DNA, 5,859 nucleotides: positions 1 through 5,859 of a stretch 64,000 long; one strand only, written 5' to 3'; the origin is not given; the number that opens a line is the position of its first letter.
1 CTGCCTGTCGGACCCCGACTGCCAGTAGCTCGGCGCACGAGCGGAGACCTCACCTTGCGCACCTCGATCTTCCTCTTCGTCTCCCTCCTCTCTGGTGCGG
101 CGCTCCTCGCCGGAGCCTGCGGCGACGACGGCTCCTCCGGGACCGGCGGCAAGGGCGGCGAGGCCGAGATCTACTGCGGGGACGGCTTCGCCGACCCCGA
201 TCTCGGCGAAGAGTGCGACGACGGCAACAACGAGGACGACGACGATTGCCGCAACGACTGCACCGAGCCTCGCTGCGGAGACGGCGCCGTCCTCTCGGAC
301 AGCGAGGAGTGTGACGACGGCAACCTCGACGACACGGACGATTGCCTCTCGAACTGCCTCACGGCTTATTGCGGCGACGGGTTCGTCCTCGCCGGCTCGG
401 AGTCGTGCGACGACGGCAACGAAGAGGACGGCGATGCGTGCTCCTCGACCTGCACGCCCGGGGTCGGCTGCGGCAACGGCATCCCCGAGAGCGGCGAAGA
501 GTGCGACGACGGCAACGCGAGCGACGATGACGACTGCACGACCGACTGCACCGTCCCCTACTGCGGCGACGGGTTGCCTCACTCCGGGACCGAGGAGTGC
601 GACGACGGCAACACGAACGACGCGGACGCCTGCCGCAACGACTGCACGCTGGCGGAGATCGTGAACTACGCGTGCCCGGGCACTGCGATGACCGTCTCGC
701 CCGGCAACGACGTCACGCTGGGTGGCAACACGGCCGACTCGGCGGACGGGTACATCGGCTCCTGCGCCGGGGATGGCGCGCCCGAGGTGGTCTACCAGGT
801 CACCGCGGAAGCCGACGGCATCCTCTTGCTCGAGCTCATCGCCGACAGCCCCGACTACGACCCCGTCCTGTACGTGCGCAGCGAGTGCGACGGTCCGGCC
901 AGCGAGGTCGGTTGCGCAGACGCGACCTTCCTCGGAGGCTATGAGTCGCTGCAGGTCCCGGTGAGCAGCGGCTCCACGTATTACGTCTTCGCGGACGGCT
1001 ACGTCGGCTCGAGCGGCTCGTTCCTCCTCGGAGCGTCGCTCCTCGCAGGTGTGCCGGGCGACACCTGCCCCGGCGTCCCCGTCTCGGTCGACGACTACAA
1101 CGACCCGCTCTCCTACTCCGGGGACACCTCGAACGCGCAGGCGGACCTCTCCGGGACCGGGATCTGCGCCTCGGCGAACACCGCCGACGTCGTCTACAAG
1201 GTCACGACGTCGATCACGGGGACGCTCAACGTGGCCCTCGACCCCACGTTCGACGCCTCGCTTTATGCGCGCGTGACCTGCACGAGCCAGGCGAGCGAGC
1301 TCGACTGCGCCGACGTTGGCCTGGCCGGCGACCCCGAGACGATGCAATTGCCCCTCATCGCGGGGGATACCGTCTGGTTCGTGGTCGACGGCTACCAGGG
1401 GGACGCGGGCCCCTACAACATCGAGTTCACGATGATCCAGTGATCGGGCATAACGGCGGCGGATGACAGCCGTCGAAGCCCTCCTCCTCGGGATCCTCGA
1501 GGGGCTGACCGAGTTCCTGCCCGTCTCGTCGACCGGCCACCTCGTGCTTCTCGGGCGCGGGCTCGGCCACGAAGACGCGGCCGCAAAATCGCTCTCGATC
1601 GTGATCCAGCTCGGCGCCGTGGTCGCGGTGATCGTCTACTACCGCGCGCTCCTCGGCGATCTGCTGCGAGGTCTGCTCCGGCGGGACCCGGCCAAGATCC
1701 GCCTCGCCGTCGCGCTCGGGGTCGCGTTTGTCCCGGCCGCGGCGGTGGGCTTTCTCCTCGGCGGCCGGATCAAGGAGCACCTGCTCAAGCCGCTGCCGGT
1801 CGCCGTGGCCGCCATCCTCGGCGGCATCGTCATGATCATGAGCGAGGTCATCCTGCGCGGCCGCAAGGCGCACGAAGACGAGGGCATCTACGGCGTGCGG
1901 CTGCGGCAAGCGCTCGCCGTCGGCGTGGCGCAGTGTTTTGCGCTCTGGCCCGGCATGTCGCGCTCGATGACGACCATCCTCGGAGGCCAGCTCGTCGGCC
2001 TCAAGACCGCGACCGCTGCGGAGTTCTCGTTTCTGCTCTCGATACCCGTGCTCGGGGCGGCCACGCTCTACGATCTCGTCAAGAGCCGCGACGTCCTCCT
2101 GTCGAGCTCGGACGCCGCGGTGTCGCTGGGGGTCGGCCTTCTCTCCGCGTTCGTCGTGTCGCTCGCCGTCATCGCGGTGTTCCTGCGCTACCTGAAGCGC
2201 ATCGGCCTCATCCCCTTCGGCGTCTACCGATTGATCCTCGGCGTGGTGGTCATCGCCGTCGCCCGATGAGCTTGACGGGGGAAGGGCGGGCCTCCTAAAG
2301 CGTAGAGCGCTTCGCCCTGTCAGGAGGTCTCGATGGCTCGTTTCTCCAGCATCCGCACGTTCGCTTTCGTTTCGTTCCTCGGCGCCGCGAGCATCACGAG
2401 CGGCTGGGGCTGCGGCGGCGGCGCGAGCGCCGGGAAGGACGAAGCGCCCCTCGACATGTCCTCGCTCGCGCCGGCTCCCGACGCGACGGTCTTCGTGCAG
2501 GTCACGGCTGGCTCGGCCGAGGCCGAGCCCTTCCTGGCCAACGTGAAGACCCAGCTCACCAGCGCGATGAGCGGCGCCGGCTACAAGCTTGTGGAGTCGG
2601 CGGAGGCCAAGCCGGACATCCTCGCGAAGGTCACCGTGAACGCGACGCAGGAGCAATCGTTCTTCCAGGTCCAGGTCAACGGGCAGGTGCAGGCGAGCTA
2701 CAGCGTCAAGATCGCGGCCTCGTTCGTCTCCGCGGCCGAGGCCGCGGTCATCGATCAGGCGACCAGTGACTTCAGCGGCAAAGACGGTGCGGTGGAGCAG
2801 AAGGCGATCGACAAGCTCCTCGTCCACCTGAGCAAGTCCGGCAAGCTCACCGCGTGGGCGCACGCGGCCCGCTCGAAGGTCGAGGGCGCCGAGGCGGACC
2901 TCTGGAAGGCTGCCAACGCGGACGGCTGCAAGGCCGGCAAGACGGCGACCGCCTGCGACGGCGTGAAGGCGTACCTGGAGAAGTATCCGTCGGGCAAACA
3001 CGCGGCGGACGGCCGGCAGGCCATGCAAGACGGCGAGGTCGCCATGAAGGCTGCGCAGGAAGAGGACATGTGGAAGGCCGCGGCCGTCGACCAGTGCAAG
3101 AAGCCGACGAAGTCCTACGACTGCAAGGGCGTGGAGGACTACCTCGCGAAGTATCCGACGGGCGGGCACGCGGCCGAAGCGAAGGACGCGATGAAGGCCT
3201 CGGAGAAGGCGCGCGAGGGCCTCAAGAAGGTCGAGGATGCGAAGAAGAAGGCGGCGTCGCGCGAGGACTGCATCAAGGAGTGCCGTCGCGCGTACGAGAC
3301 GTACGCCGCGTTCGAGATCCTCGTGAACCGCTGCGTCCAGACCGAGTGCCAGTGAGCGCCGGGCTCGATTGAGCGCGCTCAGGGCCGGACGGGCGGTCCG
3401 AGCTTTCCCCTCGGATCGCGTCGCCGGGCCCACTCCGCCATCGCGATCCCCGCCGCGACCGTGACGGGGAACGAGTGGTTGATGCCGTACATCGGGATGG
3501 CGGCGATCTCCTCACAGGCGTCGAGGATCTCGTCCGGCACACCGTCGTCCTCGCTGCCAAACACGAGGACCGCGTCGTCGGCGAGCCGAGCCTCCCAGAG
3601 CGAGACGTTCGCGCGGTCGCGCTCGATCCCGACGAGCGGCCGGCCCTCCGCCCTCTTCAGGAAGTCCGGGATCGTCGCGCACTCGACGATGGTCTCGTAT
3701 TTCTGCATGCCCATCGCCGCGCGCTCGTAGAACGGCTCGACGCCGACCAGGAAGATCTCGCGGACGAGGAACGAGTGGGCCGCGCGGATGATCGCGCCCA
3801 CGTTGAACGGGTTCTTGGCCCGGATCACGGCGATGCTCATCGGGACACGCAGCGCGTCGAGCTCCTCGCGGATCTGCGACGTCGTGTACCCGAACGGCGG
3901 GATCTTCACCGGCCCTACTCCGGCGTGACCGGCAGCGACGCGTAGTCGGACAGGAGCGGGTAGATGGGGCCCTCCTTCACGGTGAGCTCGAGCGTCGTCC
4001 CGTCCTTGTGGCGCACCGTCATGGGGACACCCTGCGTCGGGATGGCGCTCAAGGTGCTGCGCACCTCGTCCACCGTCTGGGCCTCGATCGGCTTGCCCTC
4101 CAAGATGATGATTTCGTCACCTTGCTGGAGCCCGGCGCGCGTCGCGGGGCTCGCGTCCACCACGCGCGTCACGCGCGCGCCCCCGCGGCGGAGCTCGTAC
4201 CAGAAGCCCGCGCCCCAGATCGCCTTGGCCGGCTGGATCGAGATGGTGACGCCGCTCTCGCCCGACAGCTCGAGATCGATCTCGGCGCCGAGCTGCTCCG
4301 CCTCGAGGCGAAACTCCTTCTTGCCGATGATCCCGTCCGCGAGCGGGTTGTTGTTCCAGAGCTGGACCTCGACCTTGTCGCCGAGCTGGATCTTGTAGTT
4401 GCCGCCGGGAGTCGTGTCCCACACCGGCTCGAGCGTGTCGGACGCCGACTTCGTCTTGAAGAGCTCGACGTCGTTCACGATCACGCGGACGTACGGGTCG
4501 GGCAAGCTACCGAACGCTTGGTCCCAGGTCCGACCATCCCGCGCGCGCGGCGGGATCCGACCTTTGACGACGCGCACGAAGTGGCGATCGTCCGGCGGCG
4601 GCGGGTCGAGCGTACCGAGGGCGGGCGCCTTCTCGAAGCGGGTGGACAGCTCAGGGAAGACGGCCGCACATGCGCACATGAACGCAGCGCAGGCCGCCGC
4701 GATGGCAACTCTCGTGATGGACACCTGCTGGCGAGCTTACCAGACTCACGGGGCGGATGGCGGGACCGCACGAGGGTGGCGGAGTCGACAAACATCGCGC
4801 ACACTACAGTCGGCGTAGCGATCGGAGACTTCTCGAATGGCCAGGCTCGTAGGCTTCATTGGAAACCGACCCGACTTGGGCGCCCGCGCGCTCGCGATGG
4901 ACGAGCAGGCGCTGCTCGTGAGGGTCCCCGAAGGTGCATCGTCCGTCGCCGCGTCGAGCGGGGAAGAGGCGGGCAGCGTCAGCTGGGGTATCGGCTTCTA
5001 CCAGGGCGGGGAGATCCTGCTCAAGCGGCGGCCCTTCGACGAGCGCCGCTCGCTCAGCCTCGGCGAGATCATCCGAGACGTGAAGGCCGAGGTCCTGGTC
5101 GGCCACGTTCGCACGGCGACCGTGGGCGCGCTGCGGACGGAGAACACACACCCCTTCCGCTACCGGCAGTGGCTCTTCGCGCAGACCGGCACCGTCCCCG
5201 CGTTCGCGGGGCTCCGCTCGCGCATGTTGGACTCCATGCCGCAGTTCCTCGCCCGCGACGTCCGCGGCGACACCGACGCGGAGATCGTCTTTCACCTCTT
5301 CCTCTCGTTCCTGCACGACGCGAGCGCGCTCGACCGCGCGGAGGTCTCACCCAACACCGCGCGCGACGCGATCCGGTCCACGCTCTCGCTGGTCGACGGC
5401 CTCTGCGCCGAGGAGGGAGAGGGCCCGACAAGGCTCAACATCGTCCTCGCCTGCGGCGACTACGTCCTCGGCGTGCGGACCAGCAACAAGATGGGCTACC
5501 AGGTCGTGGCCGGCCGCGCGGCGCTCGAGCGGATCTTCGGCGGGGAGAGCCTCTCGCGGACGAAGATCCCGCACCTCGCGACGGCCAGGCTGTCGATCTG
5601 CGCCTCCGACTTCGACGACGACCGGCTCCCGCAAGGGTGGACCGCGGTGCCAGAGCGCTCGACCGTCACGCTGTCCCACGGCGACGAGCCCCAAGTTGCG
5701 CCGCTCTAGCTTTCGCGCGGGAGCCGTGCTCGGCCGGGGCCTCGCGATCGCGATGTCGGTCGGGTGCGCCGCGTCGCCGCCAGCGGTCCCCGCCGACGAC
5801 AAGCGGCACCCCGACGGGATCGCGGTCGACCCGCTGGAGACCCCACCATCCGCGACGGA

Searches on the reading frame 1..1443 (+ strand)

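Call 72: search_protein_families(library=pfam, proteins=[window:1-1443:+], max_evalue=0.0001)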
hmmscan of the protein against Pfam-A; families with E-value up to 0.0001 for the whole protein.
window:1-1443:+ (480 aa): 1 family
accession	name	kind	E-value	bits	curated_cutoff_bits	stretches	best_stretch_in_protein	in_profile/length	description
PF13948.11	DUF4215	-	5.1e-24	84.8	27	3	183-215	17-46/47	Domain of unknown function (DUF4215)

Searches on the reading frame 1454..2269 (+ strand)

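Call 72: search_protein_families(library=pfam, proteins=[window:1454-2269:+], max_evalue=0.0001)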
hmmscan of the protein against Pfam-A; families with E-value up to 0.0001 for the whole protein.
window:1454-2269:+ (271 aa): 1 family
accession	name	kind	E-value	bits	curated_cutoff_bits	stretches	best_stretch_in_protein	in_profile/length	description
PF02673.24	BacA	-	5.9e-72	242.9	33.4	1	9-265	1-257/257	Bacitracin resistance protein BacA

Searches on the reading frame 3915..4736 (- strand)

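Call 72: search_protein_families(library=pfam, proteins=[window:3915-4736:-], max_evalue=0.0001)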
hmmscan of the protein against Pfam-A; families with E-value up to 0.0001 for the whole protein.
window:3915-4736:- (273 aa): 4 families
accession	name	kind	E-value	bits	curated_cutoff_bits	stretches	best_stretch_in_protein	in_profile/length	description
PF00168.36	C2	-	5.7e-08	33.4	22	1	69-150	14-95/104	C2 domain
PF17820.7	PDZ_6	-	3.1e-07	30.5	27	1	188-230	1-41/54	PDZ domain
PF00595.29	PDZ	-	3.7e-07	30.9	23.2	1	158-241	9-80/81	PDZ domain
PF13180.12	PDZ_2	-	5.8e-07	30.2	27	1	181-254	8-79/80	PDZ domain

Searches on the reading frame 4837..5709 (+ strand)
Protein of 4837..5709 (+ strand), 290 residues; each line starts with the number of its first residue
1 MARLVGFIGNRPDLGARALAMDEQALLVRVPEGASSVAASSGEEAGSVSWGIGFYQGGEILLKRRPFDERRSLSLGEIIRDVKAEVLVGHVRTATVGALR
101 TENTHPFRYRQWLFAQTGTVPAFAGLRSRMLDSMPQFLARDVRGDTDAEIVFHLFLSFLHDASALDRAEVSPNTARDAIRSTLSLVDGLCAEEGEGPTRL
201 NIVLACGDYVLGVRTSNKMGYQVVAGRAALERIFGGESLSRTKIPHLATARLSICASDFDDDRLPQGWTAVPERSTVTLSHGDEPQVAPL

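Call 72: search_protein_families(library=pfam, proteins=[window:4837-5709:+], max_evalue=0.0001)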
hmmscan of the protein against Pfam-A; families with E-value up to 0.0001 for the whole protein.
window:4837-5709:+ (290 aa): 2 families
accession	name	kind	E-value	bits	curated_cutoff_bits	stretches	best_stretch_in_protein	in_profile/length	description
PF13230.11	GATase_4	-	8.4e-15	54.9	23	1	47-213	33-185/272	Glutamine amidotransferases class-II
PF13522.11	GATase_6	-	2.3e-08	34.6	27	1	83-155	9-77/130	Glutamine amidotransferase domain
